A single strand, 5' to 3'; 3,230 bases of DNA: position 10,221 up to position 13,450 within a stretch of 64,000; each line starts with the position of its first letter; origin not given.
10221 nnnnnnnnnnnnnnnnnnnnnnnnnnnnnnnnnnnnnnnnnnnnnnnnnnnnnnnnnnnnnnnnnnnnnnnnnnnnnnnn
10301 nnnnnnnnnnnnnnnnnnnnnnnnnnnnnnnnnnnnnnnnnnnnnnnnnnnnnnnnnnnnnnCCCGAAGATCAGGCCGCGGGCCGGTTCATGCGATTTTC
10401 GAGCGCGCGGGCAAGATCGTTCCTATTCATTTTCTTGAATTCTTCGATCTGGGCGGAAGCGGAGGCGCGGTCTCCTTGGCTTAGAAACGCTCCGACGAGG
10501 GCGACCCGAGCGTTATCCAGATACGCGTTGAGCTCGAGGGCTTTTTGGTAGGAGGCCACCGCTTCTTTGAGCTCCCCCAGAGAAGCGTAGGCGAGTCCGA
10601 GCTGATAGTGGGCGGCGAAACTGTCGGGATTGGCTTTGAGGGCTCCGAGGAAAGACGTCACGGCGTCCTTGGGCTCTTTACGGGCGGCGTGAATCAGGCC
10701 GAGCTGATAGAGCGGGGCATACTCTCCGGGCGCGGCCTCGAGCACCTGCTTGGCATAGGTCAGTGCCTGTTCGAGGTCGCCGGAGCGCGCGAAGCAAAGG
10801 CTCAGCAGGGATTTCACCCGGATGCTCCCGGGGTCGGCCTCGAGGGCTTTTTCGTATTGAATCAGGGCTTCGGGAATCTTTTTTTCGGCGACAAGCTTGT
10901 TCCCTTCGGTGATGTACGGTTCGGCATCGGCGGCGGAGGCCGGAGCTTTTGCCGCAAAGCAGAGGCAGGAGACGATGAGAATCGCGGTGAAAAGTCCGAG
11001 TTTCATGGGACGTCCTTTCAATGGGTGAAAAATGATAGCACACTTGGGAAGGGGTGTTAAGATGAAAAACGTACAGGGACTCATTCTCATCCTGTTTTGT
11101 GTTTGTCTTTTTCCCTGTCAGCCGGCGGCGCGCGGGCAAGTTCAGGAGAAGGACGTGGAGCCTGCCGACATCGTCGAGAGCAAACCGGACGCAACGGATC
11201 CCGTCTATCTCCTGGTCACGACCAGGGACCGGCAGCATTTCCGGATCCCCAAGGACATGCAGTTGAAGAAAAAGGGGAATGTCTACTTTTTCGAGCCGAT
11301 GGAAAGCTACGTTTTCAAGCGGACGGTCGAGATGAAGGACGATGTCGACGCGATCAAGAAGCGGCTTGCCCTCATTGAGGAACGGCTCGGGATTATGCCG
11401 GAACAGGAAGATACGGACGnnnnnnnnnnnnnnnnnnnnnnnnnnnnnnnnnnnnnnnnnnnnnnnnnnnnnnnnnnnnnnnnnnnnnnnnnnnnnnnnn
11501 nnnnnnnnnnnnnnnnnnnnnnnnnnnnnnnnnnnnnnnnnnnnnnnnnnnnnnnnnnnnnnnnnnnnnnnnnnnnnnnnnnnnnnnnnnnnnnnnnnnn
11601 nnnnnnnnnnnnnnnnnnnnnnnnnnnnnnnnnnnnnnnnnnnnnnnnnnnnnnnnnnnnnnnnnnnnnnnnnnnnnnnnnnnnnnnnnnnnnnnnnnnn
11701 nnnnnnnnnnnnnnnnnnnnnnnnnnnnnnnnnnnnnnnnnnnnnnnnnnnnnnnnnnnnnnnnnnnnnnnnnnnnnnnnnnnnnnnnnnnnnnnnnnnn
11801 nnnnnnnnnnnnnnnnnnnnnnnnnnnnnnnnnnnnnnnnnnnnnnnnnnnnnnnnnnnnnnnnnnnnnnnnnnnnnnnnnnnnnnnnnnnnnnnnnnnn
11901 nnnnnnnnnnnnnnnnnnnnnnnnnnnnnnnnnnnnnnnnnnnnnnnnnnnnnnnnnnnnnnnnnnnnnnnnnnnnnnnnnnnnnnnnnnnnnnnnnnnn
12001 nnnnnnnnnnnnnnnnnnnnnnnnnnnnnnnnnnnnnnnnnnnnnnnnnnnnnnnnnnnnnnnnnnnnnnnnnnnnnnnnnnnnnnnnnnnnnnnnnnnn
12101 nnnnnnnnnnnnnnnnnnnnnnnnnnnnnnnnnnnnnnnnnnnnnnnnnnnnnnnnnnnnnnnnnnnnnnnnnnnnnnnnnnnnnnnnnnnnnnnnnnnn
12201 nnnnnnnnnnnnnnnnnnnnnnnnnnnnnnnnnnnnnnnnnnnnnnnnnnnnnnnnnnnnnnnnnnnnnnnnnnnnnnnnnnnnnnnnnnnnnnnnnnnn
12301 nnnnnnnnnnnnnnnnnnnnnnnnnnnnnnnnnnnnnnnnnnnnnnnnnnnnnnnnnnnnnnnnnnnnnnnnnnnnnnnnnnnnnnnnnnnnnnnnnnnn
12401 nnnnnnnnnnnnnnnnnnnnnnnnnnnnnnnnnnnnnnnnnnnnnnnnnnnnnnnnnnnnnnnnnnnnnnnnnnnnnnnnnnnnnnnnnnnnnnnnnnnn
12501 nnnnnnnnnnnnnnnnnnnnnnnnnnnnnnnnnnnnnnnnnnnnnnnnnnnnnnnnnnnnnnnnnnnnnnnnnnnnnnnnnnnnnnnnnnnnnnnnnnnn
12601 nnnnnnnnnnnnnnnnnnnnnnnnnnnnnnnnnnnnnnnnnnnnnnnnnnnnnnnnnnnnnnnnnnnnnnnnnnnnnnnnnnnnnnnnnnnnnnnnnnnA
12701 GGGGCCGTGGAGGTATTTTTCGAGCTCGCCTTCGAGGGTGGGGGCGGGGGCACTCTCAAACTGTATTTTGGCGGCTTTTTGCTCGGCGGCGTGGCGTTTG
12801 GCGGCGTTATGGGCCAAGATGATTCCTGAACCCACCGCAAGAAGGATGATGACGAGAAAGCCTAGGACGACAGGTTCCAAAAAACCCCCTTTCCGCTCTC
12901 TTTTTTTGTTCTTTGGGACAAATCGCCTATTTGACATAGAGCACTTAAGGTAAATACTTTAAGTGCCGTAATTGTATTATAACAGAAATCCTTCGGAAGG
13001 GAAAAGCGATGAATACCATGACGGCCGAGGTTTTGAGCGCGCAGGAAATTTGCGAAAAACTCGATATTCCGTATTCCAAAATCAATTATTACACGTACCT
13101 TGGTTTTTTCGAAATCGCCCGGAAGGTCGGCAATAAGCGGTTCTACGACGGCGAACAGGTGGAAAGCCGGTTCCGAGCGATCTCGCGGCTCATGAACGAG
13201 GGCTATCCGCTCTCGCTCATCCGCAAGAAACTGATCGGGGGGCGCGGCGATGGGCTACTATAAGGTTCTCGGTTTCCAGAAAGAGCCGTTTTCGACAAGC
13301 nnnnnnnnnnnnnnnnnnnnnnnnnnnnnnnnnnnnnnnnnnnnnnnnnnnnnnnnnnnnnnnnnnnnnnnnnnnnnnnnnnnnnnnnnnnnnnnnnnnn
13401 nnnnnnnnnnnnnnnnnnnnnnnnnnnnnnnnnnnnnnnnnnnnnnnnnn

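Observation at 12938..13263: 84-aa MerR/BldC-like HTH-only regulator with a perfect palindromic operator leading the gspA-gspB/C-gspD unit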

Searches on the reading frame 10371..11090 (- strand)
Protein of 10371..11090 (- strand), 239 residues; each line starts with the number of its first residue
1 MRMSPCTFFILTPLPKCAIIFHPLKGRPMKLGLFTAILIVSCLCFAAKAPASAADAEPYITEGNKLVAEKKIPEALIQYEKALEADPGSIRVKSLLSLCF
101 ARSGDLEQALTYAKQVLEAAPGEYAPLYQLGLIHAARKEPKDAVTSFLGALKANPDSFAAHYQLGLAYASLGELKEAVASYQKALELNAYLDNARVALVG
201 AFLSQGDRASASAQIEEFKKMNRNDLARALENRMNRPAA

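Call 6: search_protein_families(library=pfam, proteins=[window:10371-11090:-], max_evalue=0.01)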
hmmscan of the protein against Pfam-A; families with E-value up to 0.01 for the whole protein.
window:10371-11090:- (239 aa): 23 families
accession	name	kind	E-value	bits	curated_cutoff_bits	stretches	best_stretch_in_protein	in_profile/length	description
PF07719.23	TPR_2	-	3.1e-20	71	27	1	159-188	2-31/34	Tetratricopeptide repeat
PF00515.34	TPR_1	-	5.9e-18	64.3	27.8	1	159-188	2-31/34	Tetratricopeptide repeat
PF13432.12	TPR_16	-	3.2e-16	59.9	32.7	2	128-189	1-62/65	Tetratricopeptide repeat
PF13181.12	TPR_8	-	1e-15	56.9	25.7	1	160-189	3-32/34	Tetratricopeptide repeat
PF14559.12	TPR_19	-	4.2e-15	56.3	25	4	66-126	1-63/68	Tetratricopeptide repeat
PF13428.12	TPR_14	-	3e-14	52.6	23.5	1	127-165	4-42/44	Tetratricopeptide repeat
PF13414.12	TPR_11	-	1.2e-13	50.9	26.8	2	132-172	2-42/42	TPR repeat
PF13431.12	TPR_17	-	1e-10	41.5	24.4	1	147-178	2-33/34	Tetratricopeptide repeat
PF13424.12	TPR_12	-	1.6e-10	41.5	30.1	3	127-187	6-74/77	Tetratricopeptide repeat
PF12895.13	ANAPC3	-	2.5e-08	34.5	27.2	1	106-183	5-81/82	Anaphase-promoting complex, cyclosome, subunit 3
PF13176.12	TPR_7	-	3.4e-08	33.4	27.9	1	160-187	1-28/36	Tetratricopeptide repeat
PF13174.12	TPR_6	-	7.7e-08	32.9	26.3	0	160-186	2-28/33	Tetratricopeptide repeat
PF13371.12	TPR_9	-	1.2e-06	28.9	35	0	99-157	4-62/73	Tetratricopeptide repeat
PF25064.1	ARM_TT21_5th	-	2.1e-06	28.5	27.8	1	102-199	13-113/117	TT21 fifth ARM repeats domain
PF23914.1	TPR_CcmH_CycH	-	2.1e-06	28.1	42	1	151-213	43-105/158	Cytochrome c-type biogenesis protein H TPR domain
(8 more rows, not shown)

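Call 7: search_protein_families(library=ncbifam, proteins=[window:10371-11090:-], max_evalue=0.01)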
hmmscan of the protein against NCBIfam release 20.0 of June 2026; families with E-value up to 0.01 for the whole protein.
window:10371-11090:- (239 aa): 29 families (the best 25 are shown)
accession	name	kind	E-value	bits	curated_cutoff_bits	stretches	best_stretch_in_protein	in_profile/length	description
NF040959.1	MamA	equivalog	7.9e-17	61.4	200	1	53-188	68-203/204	magnetosome protein MamA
TIGR02917.1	PEP_TPR_lipo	equivalog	5.1e-16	57.7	312.2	1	63-225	200-362/899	XrtA/PEP-CTERM system TPR-repeat protein PrsT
TIGR02521.1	type_IV_pilW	equivalog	1.2e-11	44.6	154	1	56-223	31-200/234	type IV pilus biogenesis/stability protein PilW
NF047507.1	TPR_BatC_Lepto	exception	4.3e-10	39.4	175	2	160-213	98-149/214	TPR repeat-containing protein BatC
NF002725.1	PRK02603.1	equivalog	5.6e-10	39.5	143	2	156-219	70-133/173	photosystem I assembly protein Ycf3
NF033762.1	social_mot_Tgl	equivalog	3.3e-09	36.5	225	1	128-213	35-121/252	social motility TPR repeat lipoprotein Tgl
NF047558.1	TPR_END_plus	domain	1.6e-07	31.2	32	1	160-189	1-30/56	TPR end-of-group domain-containing protein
NF008757.0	PRK11788.1-5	equivalog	4.9e-07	29.2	363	0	128-196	39-107/388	lipopolysaccharide assembly protein LapB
NF053607.1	CHU_0125_OmpA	equivalog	6.1e-07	28.3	620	1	137-227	32-122/639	CHU_0125 family OmpA-like outer membrane integrity protein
NF033920.0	C39_PA2778_fam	equivalog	1.3e-06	28.1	150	1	103-188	169-254/255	PA2778 family cysteine peptidase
NF008520.0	PRK11447.1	equivalog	2.7e-06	25.5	858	1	164-224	275-335/1157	cellulose synthase complex outer membrane protein BcsC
NF047371.1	FlcA_CTERM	equivalog_domain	3.1e-06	26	300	1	58-187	401-536/646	periplasmic flagellar collar protein FlcA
TIGR03939.1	PGA_TPR_OMP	equivalog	5.6e-06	24.8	366.65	1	92-177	397-482/800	poly-beta-1,6 N-acetyl-D-glucosamine export porin PgaA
TIGR02552.1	LcrH_SycD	equivalog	7e-06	25.8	104.8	1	113-225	7-119/136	SycD/LcrH family type III secretion system chaperone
NF008391.2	PRK11189.1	equivalog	7.9e-06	25.6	250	1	145-230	86-171/297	lipoprotein NlpI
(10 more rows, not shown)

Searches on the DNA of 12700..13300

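Call 58: search_rna_families(source=window, start=12700, end=13300, threshold=evalue, max_evalue=1)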
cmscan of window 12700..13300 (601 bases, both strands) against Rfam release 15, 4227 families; matches with E-value up to 1: 1.
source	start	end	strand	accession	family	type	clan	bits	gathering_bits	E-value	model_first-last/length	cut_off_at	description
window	12844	12863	+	RF01128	sR43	Gene; snRNA; snoRNA; CD-box;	-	15.5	45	0.23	1-56/56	no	Small nucleolar RNA sR42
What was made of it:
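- There is no Rfam match (call 58).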
